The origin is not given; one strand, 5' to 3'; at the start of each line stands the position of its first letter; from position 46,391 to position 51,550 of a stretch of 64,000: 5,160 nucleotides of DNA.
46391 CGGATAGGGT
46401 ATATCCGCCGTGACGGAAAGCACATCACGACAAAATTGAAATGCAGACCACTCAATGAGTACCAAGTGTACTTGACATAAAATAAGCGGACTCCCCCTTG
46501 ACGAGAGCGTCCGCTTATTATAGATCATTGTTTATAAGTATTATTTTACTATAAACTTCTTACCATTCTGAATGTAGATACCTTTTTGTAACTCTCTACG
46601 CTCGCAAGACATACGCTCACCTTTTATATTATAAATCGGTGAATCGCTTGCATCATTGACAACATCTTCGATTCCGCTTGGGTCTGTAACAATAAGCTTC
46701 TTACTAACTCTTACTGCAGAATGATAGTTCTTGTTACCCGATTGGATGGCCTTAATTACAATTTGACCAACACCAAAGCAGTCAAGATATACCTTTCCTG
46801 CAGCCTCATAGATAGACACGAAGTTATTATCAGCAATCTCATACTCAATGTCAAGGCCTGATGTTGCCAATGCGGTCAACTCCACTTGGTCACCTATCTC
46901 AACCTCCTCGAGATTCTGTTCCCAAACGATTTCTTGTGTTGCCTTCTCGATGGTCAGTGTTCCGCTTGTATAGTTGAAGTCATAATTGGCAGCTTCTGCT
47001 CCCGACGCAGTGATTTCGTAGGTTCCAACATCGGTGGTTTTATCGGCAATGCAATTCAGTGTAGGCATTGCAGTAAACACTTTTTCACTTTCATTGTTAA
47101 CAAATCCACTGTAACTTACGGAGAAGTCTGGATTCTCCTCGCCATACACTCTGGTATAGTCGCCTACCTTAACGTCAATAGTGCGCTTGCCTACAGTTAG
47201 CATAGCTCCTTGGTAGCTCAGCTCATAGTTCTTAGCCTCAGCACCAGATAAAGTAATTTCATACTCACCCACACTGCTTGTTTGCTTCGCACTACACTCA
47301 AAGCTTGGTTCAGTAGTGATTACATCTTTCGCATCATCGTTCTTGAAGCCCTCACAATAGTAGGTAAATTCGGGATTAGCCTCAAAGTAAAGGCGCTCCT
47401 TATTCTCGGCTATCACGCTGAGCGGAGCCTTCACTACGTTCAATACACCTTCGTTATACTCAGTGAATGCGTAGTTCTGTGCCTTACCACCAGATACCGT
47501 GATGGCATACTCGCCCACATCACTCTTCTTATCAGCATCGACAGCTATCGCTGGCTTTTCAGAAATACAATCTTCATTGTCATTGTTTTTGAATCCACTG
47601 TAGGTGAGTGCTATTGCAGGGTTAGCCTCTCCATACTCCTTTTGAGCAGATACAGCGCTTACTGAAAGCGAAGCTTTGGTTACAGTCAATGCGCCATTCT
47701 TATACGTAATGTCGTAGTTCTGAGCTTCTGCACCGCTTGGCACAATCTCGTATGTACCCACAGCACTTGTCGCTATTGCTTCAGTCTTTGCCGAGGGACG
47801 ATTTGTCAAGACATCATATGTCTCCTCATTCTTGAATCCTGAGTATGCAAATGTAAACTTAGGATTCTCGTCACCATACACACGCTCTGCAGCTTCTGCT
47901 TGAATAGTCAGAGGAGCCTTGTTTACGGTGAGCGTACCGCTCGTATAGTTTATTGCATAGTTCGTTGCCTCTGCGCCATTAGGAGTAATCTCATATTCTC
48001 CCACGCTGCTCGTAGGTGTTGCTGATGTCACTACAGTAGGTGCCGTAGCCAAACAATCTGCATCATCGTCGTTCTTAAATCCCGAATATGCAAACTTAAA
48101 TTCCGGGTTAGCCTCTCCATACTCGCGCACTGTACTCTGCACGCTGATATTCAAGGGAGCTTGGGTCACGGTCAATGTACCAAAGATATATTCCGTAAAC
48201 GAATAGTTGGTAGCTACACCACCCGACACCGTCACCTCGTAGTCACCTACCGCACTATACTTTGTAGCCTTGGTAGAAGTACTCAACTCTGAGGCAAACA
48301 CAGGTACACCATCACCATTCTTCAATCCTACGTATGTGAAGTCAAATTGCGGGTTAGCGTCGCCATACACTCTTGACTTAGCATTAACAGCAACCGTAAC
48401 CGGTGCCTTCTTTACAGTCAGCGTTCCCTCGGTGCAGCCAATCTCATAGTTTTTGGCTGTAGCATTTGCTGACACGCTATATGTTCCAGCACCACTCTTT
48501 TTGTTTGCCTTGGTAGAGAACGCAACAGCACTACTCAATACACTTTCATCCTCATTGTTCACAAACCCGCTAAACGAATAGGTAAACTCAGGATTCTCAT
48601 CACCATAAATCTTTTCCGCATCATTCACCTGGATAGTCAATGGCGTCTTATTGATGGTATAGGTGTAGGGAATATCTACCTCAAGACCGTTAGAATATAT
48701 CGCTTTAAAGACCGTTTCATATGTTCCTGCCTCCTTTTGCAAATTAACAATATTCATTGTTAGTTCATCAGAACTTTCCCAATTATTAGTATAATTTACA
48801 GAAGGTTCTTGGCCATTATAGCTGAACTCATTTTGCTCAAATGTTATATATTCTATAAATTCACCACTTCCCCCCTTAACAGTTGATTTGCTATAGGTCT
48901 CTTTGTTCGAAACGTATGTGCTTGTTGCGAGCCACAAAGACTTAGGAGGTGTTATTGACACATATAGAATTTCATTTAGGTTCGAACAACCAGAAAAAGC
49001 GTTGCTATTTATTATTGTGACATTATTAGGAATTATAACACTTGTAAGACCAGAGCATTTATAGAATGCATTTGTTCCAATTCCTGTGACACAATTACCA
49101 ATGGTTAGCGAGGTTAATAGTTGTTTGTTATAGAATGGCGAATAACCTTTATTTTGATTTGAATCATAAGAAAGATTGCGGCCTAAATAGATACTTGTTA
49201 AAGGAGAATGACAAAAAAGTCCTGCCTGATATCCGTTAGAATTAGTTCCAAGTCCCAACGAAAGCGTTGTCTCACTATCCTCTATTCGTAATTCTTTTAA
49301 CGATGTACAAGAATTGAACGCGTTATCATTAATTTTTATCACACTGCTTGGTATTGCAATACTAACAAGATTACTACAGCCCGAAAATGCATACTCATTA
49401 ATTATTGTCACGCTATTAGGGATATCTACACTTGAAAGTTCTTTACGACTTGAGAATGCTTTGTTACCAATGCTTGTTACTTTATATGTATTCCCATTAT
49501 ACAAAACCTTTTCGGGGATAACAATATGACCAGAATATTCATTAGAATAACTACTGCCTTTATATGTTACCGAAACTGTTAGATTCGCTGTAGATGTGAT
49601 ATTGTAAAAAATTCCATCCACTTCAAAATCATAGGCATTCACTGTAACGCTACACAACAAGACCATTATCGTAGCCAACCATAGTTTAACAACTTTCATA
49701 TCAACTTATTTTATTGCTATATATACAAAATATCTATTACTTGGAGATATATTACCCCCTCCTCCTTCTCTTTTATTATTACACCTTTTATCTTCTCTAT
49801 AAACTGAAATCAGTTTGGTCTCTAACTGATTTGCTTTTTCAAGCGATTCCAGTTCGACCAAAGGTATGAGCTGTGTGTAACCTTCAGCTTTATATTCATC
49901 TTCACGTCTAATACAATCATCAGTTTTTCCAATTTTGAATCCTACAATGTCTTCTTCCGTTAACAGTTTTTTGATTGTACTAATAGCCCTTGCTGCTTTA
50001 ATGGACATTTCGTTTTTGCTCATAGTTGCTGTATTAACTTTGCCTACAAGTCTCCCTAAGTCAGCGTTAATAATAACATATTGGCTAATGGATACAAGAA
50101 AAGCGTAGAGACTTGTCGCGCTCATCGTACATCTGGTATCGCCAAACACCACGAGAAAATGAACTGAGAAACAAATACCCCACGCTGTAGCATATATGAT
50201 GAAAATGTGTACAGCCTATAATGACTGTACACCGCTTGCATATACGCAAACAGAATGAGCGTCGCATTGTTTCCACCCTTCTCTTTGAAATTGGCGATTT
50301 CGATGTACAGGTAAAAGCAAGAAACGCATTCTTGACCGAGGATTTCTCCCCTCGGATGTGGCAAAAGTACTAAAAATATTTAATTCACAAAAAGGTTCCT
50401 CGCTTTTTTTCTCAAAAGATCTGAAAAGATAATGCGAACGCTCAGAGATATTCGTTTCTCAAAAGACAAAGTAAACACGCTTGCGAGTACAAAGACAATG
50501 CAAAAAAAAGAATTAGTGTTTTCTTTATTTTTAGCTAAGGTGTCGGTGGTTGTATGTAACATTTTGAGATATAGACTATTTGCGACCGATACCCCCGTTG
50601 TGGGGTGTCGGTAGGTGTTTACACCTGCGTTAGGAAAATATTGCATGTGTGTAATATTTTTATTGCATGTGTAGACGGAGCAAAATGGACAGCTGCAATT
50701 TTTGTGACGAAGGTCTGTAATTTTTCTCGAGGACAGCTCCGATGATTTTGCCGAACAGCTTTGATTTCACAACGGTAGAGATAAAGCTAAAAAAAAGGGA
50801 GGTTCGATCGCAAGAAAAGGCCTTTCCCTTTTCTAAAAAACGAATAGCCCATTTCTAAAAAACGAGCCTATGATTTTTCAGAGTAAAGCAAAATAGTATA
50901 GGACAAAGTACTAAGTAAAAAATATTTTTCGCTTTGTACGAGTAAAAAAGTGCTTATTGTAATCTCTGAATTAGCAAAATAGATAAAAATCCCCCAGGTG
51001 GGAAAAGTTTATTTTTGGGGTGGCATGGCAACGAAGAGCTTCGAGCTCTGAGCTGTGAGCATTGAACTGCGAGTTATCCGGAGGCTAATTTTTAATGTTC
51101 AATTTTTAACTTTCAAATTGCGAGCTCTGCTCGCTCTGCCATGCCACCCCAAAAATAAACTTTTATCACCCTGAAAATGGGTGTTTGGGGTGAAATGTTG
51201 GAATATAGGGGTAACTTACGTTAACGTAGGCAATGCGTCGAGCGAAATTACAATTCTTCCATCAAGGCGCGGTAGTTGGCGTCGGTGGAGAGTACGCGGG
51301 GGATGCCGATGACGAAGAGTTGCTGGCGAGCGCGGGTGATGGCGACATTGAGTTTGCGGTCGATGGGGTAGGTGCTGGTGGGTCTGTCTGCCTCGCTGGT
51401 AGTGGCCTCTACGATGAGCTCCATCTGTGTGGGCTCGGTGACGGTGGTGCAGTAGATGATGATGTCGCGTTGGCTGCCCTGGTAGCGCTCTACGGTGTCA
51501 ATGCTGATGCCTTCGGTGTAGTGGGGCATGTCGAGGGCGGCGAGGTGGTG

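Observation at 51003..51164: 162-nt element: perfect 28-bp inverted repeat enclosing opposite-strand stop arrays around the core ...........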

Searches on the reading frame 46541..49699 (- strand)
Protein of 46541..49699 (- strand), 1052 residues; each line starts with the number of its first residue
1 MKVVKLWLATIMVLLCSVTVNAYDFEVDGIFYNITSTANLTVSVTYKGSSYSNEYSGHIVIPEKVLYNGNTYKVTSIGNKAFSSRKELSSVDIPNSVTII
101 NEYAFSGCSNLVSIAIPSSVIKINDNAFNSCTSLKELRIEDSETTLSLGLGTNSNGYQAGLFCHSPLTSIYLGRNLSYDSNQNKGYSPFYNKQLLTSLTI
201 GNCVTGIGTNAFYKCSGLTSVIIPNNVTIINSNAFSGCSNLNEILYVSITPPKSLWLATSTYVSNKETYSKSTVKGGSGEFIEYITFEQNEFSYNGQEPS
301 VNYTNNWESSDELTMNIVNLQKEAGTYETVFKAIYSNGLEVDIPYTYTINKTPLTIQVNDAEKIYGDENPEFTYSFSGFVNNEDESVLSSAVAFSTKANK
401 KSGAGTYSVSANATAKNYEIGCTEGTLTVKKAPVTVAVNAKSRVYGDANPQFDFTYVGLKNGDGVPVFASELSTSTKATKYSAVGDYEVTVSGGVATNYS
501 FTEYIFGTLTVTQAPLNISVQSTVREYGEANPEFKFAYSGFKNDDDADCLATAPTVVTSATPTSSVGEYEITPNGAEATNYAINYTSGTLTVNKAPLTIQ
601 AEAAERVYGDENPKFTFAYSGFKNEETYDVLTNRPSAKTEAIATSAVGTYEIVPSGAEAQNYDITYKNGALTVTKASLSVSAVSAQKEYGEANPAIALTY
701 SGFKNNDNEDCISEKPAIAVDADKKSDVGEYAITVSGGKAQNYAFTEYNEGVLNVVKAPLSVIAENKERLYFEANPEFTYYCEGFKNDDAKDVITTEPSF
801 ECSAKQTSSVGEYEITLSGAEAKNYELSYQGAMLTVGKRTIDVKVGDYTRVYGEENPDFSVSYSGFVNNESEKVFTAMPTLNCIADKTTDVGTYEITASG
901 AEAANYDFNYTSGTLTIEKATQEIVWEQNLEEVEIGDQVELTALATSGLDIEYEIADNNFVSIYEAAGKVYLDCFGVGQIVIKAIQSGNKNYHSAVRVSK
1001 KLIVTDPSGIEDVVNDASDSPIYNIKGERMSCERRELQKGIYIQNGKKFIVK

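Call 10: search_protein_families(library=pfam, proteins=[window:46541-49699:-])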
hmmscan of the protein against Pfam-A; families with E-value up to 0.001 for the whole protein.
window:46541-49699:- (1052 aa): 3 families
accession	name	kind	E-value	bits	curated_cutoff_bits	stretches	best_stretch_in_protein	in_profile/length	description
PF18676.6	MBG_2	-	7.3e-141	459.4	25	7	597-672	1-72/72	MBG domain (YGX type)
PF13306.12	LRR_5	-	8.3e-31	107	27.7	2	74-145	22-92/127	BspA type Leucine rich repeat region (6 copies)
PF13855.12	LRR_8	-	1.6e-06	28.2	27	0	202-244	11-54/61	Leucine rich repeat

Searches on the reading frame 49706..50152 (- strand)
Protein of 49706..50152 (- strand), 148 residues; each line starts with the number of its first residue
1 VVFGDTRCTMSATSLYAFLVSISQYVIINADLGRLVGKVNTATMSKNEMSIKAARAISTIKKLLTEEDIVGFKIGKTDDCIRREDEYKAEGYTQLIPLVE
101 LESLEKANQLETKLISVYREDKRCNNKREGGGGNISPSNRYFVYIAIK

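Call 10: search_protein_families(library=pfam, proteins=[window:49706-50152:-])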
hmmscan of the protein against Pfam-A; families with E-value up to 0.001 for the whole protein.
window:49706-50152:- (148 aa): 0 families

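Call 26: search_protein_families(library=pfam, proteins=[window:49706-50152:-], max_evalue=0.01)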
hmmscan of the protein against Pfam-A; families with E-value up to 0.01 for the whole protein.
window:49706-50152:- (148 aa): 1 family
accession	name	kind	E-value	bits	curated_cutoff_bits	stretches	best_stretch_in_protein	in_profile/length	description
PF13455.12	MUG113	-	0.0049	17.9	22.3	1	72-128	1-56/73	Meiotically up-regulated gene 113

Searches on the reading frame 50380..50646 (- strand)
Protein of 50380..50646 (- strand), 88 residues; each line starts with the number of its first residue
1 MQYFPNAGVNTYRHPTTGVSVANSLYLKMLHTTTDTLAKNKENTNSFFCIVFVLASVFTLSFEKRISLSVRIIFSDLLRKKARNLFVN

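Call 10: search_protein_families(library=pfam, proteins=[window:50380-50646:-])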
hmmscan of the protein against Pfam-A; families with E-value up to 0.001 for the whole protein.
window:50380-50646:- (88 aa): 0 families

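Call 26: search_protein_families(library=pfam, proteins=[window:50380-50646:-], max_evalue=0.01)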
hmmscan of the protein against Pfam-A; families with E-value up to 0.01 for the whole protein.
window:50380-50646:- (88 aa): 0 families

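Call 43: find_encoding_contigs(protein=window:50380-50646:-, flank=2500, max_places=10)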
Protein window:50380-50646:- (88 aa): 5 contigs read that carry it; 3 places shown.
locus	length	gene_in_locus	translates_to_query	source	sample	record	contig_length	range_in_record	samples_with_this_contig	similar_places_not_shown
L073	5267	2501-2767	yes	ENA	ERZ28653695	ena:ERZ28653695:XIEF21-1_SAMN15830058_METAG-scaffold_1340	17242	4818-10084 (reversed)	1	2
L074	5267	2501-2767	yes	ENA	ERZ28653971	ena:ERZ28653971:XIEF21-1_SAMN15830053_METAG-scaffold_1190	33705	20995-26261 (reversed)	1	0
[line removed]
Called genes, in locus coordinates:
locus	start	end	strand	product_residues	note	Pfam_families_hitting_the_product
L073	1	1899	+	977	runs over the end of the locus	PF00580:UvrD-helicase (faint), PF13086:AAA_11, PF13245:AAA_19, PF13604:AAA_30, PF13086:AAA_11, PF13087:AAA_12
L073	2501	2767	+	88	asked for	-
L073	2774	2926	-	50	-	-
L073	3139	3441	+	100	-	-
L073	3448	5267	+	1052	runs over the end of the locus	PF13306:LRR_5, PF13855:LRR_8 (faint), PF13306:LRR_5, PF18676:MBG_2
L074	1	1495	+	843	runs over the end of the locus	-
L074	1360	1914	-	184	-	-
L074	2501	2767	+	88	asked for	-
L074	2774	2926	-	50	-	-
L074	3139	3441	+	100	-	-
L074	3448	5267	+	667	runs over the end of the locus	-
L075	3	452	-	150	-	?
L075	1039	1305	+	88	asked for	-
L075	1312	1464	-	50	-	-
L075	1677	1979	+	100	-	-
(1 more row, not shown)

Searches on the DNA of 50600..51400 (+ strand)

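Call 21: search_rna_families(source=window, start=50600, end=51400, threshold=evalue, max_evalue=5)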
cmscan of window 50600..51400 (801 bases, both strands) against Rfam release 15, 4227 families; matches with E-value up to 5: 8.
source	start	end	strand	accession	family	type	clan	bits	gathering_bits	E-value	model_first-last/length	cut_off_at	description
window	51009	51158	+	RF03519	mir-238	Gene; miRNA;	-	25.9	80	0.01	1-85/85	no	mir-238 microRNA precursor family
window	50955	51011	-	RF02716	sno_ncR3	Gene; snRNA; snoRNA; CD-box;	-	23.1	88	0.021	1-75/75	no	Small nucleolar RNA ncR3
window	50805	50881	-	RF02362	Yfr10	Gene; sRNA;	-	19.7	43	3.4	1-78/78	no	Cyanobacterial functional RNA 10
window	50830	50882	-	RF03474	mir-4766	Gene; miRNA;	-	19.1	72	0.8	1-56/56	no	mir-4766 microRNA precursor family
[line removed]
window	50634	50661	+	RF00666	mir-32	Gene; miRNA;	-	16.9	70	1.1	1-70/70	no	mir-32 microRNA precursor family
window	50824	50844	-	RF01667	rox1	Cis-reg;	-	16.7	58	2.3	1-59/59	no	Drosophila rox1 ncRNA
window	51001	51024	-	RF01792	eiav_FSE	Cis-reg; frameshift_element;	-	12.6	40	4.1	1-35/35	no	ribosomal frameshift site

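Call 41: search_dna_similar(query=window:50940-51250:+, collection=phages, mode=distant, max_evalue=0.01)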
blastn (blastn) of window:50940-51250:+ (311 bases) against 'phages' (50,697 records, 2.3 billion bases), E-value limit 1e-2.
No match.

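Call 42: search_dna_similar(query=window:50940-51250:+, collection=plasmids, mode=distant, max_evalue=0.01)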
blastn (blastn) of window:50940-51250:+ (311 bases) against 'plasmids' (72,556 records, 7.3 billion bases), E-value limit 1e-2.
No match.
